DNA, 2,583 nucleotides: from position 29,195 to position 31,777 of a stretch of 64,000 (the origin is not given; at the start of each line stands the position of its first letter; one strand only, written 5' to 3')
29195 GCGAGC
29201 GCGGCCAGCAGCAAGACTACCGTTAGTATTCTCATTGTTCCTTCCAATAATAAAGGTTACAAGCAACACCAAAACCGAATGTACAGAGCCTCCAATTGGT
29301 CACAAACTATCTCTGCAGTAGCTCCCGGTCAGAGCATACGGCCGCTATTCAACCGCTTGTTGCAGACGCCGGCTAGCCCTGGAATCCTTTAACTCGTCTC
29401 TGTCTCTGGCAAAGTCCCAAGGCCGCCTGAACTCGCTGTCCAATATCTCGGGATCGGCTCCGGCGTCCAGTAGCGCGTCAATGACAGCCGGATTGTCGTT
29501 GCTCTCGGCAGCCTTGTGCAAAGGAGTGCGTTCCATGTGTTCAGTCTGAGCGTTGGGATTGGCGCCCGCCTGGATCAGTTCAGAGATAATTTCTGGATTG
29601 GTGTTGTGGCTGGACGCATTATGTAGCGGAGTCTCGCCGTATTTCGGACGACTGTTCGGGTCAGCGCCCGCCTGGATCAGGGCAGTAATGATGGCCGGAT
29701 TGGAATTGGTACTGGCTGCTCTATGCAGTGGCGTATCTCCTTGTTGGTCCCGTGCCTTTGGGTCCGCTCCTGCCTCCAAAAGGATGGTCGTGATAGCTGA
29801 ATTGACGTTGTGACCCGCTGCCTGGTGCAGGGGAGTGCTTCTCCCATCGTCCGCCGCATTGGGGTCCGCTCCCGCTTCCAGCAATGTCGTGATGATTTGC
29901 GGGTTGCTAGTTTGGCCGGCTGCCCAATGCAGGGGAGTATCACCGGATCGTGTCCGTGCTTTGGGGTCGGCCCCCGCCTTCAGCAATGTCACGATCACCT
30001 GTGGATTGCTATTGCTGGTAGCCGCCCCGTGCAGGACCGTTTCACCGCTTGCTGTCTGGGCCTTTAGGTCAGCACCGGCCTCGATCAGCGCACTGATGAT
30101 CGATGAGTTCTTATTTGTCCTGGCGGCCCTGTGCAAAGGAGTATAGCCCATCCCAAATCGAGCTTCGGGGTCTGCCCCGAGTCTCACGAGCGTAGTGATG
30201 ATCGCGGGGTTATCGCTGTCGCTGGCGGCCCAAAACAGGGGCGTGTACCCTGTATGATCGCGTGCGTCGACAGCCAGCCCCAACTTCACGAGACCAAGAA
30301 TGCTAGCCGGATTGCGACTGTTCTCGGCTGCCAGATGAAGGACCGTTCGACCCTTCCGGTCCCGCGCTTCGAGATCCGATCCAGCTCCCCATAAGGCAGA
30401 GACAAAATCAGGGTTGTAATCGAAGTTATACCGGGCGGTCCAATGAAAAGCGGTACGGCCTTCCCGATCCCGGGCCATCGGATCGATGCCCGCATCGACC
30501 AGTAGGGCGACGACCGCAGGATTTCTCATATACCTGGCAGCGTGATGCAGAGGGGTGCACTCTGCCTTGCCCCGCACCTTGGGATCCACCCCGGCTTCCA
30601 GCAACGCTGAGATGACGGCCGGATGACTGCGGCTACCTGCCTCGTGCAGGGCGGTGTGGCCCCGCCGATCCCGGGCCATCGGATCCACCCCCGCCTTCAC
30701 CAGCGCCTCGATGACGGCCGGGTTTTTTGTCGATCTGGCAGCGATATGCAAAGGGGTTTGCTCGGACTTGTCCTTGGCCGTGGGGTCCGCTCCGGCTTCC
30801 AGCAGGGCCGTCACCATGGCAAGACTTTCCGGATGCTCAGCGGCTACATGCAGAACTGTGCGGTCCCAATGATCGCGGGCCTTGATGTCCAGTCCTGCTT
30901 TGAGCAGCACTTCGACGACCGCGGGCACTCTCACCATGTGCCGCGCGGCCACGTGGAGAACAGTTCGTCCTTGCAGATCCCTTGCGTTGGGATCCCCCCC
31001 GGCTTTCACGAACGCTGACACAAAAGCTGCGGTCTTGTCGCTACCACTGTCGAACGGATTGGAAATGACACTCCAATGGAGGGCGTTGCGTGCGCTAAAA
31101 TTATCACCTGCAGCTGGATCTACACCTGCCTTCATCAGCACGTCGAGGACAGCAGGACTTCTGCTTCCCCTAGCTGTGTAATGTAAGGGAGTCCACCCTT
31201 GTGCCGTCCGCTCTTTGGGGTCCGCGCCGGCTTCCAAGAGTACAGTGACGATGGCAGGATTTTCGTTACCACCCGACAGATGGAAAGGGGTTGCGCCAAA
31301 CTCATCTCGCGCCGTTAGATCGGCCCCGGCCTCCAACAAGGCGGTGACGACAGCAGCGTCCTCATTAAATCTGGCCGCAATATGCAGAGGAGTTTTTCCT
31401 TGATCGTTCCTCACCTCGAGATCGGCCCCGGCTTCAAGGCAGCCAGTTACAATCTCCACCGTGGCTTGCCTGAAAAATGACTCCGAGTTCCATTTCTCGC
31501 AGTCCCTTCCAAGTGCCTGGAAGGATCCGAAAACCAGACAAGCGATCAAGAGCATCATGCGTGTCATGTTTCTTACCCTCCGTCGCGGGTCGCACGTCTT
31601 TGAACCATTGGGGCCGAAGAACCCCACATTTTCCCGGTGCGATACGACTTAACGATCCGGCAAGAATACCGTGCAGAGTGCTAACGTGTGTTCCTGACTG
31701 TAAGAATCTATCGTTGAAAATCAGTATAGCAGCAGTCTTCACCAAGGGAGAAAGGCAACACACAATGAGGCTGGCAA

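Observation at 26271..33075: ~6.7-kb accessory island bounded by inward-facing copies of the MITE-family subterminal repeat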

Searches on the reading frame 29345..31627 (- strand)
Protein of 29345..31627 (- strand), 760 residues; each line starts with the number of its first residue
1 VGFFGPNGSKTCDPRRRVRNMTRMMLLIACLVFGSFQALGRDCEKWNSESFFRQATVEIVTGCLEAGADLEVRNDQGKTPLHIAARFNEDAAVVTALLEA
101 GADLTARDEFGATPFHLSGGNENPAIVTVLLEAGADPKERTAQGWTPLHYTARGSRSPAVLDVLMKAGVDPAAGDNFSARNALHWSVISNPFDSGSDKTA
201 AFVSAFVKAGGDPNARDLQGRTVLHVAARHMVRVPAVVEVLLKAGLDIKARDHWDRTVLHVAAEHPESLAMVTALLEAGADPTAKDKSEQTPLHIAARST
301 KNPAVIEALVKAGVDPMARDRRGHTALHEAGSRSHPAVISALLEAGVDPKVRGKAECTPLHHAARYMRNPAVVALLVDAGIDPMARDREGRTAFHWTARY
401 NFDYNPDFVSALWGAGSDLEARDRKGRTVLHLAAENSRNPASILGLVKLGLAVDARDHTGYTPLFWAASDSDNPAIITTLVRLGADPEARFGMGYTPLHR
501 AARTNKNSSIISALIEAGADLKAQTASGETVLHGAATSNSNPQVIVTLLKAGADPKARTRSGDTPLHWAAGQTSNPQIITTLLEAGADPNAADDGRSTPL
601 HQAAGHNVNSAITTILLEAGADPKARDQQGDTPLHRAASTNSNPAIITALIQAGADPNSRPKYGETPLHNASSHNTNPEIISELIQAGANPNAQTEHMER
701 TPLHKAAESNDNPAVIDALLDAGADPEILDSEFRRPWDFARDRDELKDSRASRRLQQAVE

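Call 13: search_protein_families(library=pfam, proteins=[window:29345-31627:-], max_evalue=0.01)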
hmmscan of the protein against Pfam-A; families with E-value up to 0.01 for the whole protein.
window:29345-31627:- (760 aa): 14 families
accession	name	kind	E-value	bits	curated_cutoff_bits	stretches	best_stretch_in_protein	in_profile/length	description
PF12796.13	Ank_2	-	3.4e-124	406.2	27.3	11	498-593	1-90/90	Ankyrin repeats (3 copies)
PF00023.36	Ank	-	2.5e-111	357.5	21.1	12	562-594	2-33/33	Ankyrin repeat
PF13637.12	Ank_4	-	5.1e-82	268.4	22.7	10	645-682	11-47/50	Ankyrin repeats (many copies)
PF13857.12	Ank_5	-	4.6e-77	253.5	27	11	275-330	1-56/56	Ankyrin repeats (many copies)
PF13606.12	Ank_3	-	2e-74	235.9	22.3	3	700-727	3-29/30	Ankyrin repeat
PF24521.3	Ank_KRIT1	-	1.1e-11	45.1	80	0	569-637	52-125/149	KRIT1 ankyrin-repeats domain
PF23745.1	ANK_LRRK2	-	1.7e-10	41.3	27.5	0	236-316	45-120/130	LRRK2 ANK repeat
PF13653.12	GDPD_2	-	6.3e-10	39.6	27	0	465-486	4-22/30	Glycerophosphoryl diester phosphodiesterase family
PF19796.4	DUF6280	-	3.7e-07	30.7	27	0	283-337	21-75/86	Family of unknown function (DUF6280)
PF12554.13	MOZART1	-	2.5e-05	24.4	27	0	266-284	20-38/47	Mitotic-spindle organizing gamma-tubulin ring associated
PF03401.19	TctC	-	0.00022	21.3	27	0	328-388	193-251/274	Tripartite tricarboxylate transporter family receptor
PF00675.25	Peptidase_M16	-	0.0015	18.9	22.3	0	669-735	42-107/149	Insulinase (Peptidase family M16)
PF13669.12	Glyoxalase_4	-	0.0022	18.7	27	0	275-325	52-102/109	Glyoxalase/Bleomycin resistance protein/Dioxygenase superfamily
PF06821.19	Ser_hydrolase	-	0.0064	16.9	22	0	257-329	68-140/172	Serine hydrolase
